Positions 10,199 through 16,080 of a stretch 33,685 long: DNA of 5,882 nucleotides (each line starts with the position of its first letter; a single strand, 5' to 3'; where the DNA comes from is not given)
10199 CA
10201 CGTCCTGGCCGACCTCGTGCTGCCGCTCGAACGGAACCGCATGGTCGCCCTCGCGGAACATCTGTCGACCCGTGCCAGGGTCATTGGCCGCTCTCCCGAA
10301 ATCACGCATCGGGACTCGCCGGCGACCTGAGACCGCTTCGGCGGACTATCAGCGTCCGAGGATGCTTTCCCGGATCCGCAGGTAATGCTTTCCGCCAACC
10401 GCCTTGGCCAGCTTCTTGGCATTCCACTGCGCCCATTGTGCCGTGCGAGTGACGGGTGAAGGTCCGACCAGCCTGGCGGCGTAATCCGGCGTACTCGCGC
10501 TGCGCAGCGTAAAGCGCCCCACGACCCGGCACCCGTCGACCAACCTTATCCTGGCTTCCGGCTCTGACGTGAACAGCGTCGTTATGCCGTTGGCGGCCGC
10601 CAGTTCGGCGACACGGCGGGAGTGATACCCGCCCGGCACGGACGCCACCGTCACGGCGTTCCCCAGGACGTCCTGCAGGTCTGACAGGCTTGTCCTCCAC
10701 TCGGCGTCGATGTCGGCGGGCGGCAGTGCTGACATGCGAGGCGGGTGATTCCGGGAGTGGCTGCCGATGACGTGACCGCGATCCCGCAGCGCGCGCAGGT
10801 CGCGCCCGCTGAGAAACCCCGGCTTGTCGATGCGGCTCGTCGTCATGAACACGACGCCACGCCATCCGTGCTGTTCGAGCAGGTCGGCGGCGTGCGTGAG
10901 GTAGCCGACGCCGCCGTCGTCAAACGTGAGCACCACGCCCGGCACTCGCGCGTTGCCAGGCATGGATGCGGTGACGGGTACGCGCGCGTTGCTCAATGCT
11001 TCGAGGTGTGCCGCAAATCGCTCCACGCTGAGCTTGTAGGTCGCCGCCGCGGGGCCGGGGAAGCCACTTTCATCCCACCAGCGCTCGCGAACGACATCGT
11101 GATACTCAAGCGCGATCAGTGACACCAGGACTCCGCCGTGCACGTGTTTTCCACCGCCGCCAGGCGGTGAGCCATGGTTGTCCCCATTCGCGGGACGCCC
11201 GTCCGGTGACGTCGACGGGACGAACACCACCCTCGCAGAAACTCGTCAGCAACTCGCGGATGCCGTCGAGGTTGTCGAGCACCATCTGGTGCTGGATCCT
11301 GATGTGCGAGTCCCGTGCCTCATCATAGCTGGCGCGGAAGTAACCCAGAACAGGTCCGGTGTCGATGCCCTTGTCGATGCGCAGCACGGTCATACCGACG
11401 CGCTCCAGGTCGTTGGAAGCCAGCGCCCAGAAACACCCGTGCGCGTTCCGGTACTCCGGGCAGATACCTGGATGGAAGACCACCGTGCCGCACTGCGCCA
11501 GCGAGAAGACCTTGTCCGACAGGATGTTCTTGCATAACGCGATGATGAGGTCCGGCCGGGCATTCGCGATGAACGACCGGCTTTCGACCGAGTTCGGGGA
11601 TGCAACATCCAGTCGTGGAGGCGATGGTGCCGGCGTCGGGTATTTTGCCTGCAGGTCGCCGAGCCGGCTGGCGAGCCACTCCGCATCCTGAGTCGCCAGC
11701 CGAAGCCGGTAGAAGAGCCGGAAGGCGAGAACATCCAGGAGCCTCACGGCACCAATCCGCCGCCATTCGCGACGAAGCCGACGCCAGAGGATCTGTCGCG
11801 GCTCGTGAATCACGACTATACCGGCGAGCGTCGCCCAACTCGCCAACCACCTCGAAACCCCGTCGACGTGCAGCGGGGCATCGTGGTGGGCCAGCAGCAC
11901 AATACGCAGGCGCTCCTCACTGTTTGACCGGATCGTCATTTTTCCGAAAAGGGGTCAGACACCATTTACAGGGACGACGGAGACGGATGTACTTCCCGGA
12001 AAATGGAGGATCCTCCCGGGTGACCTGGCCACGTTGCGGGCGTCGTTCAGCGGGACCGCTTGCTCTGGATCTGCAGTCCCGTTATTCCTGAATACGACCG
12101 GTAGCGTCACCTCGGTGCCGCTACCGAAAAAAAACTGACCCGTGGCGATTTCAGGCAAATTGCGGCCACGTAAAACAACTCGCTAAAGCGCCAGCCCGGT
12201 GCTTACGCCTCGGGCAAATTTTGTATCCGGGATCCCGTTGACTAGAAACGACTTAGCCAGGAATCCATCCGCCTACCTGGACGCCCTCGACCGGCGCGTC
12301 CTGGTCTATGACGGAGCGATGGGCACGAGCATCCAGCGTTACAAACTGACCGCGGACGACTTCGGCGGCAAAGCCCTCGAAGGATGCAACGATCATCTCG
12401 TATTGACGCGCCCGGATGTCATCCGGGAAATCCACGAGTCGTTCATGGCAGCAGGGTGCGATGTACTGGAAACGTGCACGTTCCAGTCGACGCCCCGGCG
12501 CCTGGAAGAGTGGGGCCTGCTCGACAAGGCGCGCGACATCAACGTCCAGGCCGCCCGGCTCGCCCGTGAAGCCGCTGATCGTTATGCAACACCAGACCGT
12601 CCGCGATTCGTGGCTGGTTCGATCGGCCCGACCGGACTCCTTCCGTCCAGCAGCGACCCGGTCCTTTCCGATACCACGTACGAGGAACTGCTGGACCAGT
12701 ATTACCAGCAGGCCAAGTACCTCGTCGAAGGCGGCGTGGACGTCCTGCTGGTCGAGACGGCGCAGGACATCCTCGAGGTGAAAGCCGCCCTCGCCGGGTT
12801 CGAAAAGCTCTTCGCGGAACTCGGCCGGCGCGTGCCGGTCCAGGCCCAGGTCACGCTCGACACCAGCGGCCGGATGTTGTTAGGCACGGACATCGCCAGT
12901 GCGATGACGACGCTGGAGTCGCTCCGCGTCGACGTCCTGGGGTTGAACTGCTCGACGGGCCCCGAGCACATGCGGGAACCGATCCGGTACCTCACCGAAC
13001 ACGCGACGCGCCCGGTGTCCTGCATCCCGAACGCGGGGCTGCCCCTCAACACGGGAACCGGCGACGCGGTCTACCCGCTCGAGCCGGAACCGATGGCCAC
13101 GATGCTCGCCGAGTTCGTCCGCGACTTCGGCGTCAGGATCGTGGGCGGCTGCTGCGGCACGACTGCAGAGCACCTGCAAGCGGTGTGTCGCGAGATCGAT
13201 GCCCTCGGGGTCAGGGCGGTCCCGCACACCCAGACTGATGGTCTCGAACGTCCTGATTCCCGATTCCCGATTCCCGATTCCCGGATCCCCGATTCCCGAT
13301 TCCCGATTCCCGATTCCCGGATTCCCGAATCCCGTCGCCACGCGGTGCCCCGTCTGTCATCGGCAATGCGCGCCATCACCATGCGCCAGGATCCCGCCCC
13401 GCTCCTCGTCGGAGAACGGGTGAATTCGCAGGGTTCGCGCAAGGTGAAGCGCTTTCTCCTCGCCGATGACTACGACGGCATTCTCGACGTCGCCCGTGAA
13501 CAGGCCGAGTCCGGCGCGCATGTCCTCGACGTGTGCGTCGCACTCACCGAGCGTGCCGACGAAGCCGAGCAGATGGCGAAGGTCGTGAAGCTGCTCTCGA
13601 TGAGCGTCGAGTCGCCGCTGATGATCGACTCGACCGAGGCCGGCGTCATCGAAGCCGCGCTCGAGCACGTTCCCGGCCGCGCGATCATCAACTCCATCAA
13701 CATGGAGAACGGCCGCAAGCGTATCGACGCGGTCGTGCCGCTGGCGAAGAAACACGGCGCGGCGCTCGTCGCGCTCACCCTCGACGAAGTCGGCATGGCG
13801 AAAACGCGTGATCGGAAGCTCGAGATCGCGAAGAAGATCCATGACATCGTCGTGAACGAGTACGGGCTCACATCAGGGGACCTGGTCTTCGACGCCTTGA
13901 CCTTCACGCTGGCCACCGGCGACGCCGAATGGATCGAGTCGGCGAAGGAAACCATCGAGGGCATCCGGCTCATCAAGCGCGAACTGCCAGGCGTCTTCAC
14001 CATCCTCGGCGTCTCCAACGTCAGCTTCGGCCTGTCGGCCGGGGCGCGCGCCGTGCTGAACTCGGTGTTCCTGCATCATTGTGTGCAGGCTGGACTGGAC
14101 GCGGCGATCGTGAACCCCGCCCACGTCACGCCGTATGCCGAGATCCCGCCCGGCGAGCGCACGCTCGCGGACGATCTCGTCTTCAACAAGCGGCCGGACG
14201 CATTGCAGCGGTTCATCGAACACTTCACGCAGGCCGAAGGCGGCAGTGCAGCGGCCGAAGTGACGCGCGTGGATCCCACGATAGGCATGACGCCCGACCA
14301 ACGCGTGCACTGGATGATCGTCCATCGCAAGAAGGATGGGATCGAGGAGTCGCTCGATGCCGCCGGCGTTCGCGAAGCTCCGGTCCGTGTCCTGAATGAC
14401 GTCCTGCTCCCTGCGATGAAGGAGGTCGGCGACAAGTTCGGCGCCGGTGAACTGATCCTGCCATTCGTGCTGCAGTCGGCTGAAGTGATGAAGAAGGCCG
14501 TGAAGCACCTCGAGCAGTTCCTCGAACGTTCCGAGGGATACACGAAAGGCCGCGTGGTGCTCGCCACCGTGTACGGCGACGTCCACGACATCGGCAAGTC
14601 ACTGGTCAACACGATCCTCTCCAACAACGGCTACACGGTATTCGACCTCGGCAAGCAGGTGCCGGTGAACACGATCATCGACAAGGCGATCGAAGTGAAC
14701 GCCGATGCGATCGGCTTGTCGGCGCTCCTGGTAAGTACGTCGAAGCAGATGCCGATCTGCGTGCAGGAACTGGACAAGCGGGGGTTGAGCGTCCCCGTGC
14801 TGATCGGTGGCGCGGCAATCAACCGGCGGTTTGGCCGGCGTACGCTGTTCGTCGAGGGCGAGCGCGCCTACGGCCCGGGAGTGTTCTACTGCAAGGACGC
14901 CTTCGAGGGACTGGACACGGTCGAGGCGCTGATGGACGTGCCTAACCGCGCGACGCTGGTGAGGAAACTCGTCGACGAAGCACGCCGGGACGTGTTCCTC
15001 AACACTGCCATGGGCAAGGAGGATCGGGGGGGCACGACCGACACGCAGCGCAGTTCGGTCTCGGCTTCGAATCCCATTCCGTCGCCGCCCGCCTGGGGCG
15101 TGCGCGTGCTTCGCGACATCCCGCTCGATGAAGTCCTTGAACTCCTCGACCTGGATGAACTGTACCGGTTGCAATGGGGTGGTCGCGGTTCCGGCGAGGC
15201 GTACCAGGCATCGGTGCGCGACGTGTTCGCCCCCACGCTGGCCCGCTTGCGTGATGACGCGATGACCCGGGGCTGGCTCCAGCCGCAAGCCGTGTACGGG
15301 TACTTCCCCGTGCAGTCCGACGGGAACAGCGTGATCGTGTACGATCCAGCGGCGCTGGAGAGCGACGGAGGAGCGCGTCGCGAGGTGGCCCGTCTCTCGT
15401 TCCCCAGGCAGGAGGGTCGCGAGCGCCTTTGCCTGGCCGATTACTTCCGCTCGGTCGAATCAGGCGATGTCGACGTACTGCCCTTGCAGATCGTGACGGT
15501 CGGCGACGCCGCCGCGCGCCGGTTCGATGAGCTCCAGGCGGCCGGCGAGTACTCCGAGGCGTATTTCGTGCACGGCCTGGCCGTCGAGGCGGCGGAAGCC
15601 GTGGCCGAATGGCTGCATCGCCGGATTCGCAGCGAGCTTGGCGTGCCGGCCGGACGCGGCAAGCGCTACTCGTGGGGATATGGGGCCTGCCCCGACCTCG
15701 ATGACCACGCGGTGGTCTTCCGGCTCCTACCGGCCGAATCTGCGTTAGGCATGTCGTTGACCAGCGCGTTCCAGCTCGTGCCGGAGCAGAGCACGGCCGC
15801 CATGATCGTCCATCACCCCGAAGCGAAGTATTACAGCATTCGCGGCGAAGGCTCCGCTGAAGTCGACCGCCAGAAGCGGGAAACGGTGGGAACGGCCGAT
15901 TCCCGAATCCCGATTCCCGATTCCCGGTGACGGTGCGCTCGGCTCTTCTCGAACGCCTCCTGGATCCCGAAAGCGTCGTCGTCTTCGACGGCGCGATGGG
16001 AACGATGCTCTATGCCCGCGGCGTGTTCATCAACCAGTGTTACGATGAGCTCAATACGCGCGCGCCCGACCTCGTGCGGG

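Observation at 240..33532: Heptamer GTTAGGC is strongly over-represented, strand-skewed and independent of gene orientation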

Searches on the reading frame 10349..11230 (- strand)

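Call 8: search_protein_families(library=pfam, proteins=[window:10349-11230:-])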
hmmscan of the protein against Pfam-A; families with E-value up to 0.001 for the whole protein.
window:10349-11230:- (293 aa): 1 family
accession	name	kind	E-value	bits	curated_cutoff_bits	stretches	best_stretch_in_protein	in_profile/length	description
PF01522.26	Polysacc_deac_1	-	1.2e-20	74.1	23.1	1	97-218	7-123/124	Polysaccharide deacetylase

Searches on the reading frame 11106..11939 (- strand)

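Call 9: search_protein_families(library=pfam, proteins=[window:11106-11939:-])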
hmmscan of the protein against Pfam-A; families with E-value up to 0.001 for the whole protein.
window:11106-11939:- (277 aa): 1 family
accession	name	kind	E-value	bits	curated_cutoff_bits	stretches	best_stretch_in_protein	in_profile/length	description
PF00551.24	Formyl_trans_N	-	8e-09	35.9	26.1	1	94-198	45-149/181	Formyl transferase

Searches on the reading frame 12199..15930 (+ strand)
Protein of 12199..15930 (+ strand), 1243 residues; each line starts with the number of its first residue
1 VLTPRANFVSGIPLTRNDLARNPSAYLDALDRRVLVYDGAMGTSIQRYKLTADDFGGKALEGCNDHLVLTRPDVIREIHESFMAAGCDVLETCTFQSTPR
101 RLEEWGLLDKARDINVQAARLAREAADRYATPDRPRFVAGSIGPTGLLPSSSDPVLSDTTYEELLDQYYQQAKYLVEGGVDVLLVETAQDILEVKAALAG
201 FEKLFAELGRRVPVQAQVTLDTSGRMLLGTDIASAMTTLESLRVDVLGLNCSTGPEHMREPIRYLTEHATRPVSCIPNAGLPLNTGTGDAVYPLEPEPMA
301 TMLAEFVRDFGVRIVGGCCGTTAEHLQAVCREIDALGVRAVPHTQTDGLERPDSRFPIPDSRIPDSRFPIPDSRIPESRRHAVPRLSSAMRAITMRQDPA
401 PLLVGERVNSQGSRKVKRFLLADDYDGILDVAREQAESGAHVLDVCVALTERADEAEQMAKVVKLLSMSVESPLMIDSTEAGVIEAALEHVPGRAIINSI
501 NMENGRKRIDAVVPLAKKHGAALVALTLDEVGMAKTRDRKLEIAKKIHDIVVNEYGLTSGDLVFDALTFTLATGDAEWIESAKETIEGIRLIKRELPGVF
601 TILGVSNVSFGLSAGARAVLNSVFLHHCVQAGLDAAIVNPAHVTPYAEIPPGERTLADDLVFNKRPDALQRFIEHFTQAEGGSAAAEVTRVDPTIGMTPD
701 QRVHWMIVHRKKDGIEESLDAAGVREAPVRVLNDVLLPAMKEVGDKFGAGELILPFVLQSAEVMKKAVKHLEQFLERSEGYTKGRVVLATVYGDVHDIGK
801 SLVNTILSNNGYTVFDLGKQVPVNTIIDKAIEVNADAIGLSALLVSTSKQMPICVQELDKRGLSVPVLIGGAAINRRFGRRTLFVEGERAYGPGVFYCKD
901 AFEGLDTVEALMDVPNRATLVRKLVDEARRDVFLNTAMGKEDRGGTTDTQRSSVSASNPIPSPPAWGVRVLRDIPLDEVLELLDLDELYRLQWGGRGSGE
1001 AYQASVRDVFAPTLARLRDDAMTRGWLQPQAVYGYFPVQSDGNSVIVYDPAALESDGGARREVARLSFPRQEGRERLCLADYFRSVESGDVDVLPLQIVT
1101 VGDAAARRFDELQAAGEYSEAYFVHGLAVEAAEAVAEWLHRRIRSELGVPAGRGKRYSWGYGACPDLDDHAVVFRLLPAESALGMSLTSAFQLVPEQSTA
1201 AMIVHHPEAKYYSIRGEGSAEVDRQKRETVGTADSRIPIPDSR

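Call 9: search_protein_families(library=pfam, proteins=[window:12199-15930:+])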
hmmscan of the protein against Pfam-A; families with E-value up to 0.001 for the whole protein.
window:12199-15930:+ (1243 aa): 6 families
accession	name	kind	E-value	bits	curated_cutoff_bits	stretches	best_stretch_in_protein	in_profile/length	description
PF02574.22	S-methyl_trans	-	1.7e-81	274.6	22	1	35-332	1-282/283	Homocysteine S-methyltransferase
PF00809.28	Pterin_bind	-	1.4e-38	133.4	25.5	1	405-639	1-244/244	Pterin binding enzyme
PF02965.22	Met_synt_B12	-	9.1e-30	104.5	25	1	1008-1215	39-258/273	Vitamin B12 dependent methionine synthase, activation domain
PF02310.24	B12-binding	-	3.2e-19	69.4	32.1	1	784-873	1-90/121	B12 binding domain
PF02607.22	B12-binding_2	-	4.7e-17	62.4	23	1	705-772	7-74/74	B12 binding domain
PF03599.22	CdhD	-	3.8e-07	29.6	24.8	1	446-567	72-189/387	CO dehydrogenase/acetyl-CoA synthase delta subunit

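Call 11: find_related_loci(query=window:12199-15930:+, collection=genome_contigs, flank=10000)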
Query window:12199-15930:+ (1243 aa) in genome_contigs; peptide patterns used: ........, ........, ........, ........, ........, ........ (x = any residue, [..] = any of these).
600 stretches matched a pattern (row limit reached: there are more); 591 encode a relative of the query (tblastn E <= 1e-3); the best 80 are kept; 80 distinct loci.
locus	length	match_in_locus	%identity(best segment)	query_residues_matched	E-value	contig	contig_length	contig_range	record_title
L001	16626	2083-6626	85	5-1231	0e+0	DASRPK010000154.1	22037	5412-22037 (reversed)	MAG TPA_asm: Gemmatimonadaceae bacterium isolate SMAG_U10293 k141_5385161, whole genome shotgun sequence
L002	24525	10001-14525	74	11-1215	0e+0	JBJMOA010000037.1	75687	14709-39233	MAG: Gemmatimonadaceae bacterium isolate 12C16O_48h_50_P10_coass_bin_20 k141_3281444, whole genome shotgun sequence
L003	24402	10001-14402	75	16-1219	0e+0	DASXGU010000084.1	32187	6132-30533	MAG TPA_asm: Gemmatimonadaceae bacterium isolate SMAG_U5173 k141_584807, whole genome shotgun sequence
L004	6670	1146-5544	75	24-1216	0e+0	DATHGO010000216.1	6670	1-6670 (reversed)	MAG TPA_asm: Gemmatimonadaceae bacterium isolate SMAG_U12476 k141_27307, whole genome shotgun sequence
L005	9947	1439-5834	75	16-1216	0e+0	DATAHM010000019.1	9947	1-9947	MAG TPA_asm: Gemmatimonadaceae bacterium isolate SMAG_U6855 k141_3490191, whole genome shotgun sequence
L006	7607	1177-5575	75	13-1216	0e+0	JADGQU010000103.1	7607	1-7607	MAG: Gemmatimonadaceae bacterium isolate Chersky.30_11 contig-100_520, whole genome shotgun sequence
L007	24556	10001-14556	75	4-1235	0e+0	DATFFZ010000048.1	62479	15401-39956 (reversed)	MAG TPA_asm: Gemmatimonadaceae bacterium isolate SMAG_U8649 k141_529112, whole genome shotgun sequence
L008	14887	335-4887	74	21-1232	0e+0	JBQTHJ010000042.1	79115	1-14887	MAG: Gemmatimonadaceae bacterium isolate SAR11 c_000000398340, whole genome shotgun sequence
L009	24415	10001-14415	74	22-1238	0e+0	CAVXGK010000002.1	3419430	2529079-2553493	MAG: uncultured Gemmatimonadaceae bacterium isolate MFD05521.bin.1.51 genome assembly, contig: contig_50616, whole genom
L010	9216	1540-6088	73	24-1218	0e+0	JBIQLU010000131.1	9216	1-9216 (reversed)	MAG: Gemmatimonas aurantiaca isolate mag.18g NODE_3992_length_9216, whole genome shotgun sequence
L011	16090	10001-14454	74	26-1216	0e+0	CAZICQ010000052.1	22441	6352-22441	MAG TPA_asm: uncultured Gemmatimonadaceae bacterium isolate SRP272529_co2_327 genome assembly, contig: NODE_3694_length_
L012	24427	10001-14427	73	12-1212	0e+0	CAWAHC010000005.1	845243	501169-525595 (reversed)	MAG: uncultured Gemmatimonadaceae bacterium isolate MFD02416.bin.1.418 genome assembly, contig: contig_30693, whole geno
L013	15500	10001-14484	75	21-1218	0e+0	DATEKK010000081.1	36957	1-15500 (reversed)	MAG TPA_asm: Gemmatimonadaceae bacterium isolate SMAG_U8888 k141_1920885, whole genome shotgun sequence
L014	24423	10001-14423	73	24-1218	0e+0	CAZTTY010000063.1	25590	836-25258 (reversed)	MAG TPA_asm: uncultured Gemmatimonadaceae bacterium isolate SRP263527_co2_25 genome assembly, contig: NODE_1477_length_2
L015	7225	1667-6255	74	26-1215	0e+0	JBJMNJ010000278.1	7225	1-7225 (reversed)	MAG: Gemmatimonadaceae bacterium isolate 12C16O_168h_50_P10_coass_bin_27 k141_3232128, whole genome shotgun sequence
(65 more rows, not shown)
